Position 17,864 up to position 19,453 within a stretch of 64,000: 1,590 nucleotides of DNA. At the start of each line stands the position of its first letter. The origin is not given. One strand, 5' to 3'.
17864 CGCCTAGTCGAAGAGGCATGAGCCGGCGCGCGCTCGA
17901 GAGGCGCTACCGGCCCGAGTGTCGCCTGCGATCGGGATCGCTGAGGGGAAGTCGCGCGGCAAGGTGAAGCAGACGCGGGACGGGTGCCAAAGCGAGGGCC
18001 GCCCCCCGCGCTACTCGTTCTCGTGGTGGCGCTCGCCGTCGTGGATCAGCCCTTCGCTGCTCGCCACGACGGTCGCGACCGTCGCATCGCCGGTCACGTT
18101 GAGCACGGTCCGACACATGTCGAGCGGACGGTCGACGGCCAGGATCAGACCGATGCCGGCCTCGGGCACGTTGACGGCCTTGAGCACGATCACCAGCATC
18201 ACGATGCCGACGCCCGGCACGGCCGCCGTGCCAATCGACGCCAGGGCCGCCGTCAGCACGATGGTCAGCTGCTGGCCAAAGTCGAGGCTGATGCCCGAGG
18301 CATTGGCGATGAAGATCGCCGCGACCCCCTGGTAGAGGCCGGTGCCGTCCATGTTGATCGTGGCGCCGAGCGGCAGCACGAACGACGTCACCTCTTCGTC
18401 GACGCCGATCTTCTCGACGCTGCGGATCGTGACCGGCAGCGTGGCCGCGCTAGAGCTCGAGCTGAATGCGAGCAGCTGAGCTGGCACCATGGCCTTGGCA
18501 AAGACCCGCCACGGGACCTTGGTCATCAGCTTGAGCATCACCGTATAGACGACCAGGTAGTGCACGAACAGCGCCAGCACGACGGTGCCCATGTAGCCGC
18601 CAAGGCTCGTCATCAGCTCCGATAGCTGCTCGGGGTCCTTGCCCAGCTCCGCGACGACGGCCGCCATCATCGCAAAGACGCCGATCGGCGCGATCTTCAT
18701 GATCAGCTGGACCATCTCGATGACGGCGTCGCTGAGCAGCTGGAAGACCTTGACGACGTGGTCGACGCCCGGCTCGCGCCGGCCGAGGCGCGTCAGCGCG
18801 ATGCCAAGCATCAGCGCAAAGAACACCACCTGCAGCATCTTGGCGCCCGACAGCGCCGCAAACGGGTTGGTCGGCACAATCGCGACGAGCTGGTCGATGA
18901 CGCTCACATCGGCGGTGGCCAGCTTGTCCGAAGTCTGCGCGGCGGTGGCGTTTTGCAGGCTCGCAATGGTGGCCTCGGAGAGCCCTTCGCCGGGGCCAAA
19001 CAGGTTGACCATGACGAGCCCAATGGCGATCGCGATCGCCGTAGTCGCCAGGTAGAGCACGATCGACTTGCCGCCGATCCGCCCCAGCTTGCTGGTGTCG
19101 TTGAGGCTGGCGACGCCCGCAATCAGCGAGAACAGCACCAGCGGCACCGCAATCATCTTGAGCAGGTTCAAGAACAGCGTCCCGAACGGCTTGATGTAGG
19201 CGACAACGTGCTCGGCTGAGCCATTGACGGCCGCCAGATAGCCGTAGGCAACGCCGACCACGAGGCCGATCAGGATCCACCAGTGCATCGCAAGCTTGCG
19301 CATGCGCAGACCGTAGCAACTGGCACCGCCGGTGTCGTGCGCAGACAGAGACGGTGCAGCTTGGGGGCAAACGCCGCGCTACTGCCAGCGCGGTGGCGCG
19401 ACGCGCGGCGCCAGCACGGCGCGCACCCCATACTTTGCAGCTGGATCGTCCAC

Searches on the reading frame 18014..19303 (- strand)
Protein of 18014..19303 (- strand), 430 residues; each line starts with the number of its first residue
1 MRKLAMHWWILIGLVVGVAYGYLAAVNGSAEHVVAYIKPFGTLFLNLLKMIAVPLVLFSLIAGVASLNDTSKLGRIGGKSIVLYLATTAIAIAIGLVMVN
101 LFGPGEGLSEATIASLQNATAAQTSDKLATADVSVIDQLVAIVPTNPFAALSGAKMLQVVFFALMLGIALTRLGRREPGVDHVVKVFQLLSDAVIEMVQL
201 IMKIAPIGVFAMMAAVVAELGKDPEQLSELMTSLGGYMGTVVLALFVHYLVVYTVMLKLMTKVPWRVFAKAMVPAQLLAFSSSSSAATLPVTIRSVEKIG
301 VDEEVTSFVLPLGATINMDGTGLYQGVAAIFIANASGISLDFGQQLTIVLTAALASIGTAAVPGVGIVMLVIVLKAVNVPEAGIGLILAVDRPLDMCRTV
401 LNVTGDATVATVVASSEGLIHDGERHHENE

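Call 71: search_protein_families(library=pfam, proteins=[window:18014-19303:-], max_evalue=0.001)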
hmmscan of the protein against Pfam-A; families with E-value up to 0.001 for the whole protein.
window:18014-19303:- (430 aa): 1 family
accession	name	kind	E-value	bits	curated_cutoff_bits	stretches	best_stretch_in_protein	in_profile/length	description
PF00375.23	SDF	-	2e-126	422.6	27.9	1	6-415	1-386/387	Sodium:dicarboxylate symporter family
